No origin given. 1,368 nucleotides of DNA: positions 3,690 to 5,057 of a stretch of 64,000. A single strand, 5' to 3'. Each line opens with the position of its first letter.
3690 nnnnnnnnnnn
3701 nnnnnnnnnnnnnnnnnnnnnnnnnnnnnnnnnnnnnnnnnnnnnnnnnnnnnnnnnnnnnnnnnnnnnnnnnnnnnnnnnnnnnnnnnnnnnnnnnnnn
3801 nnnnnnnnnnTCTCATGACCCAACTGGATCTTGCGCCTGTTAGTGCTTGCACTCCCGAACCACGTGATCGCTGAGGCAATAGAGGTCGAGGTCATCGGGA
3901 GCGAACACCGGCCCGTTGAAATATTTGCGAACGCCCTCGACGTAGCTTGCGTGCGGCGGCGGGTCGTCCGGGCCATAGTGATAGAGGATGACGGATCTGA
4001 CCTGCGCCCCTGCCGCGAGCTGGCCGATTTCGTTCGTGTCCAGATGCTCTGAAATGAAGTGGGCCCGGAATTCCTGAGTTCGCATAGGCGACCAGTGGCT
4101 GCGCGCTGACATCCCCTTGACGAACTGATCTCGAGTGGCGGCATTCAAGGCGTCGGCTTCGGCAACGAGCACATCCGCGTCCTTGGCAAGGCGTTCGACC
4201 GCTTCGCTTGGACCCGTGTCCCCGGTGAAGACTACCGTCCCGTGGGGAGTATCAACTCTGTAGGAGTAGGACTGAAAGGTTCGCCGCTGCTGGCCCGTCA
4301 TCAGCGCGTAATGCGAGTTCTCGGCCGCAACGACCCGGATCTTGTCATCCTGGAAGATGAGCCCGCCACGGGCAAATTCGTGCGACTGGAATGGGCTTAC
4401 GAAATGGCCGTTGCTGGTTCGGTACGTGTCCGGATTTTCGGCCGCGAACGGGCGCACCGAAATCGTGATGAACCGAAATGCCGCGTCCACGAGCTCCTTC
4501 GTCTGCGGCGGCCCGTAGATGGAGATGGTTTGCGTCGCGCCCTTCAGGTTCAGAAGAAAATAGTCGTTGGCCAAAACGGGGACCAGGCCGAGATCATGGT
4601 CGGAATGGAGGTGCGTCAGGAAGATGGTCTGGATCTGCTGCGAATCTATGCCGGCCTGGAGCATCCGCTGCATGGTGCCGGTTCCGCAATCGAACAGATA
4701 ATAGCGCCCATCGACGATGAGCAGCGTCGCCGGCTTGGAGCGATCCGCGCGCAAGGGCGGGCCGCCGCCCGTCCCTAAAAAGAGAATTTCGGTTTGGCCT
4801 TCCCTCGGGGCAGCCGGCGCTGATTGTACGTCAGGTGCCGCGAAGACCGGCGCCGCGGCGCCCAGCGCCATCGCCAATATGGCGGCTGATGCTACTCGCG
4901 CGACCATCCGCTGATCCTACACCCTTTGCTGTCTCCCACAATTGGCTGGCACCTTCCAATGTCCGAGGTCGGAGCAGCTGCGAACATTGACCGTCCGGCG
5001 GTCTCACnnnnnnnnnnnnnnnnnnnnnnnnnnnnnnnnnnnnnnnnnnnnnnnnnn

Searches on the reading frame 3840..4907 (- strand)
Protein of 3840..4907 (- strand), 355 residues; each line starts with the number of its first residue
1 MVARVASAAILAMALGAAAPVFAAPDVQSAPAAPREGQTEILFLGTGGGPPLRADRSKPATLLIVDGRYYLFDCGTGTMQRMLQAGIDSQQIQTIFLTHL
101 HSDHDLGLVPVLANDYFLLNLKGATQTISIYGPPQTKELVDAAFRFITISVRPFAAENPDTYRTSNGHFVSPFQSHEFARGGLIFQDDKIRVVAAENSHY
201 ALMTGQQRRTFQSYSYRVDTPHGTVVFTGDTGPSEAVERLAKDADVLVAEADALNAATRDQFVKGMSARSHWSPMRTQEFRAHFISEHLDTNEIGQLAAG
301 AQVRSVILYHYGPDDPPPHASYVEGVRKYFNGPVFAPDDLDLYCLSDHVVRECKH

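Call 48: search_protein_families(library=pfam, proteins=[window:3840-4907:-], max_evalue=0.0001)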
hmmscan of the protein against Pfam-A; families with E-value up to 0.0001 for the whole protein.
window:3840-4907:- (355 aa): 3 families
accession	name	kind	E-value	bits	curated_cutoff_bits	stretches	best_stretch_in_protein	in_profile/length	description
PF12706.13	Lactamase_B_2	-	7e-18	65.4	27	1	68-311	1-200/200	Beta-lactamase superfamily domain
PF00753.33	Lactamase_B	-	2.6e-12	47.5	22.7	1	60-109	8-61/196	Metallo-beta-lactamase superfamily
PF13691.12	Lactamase_B_4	-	2.4e-06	27.5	27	1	54-104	8-59/63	tRNase Z endonuclease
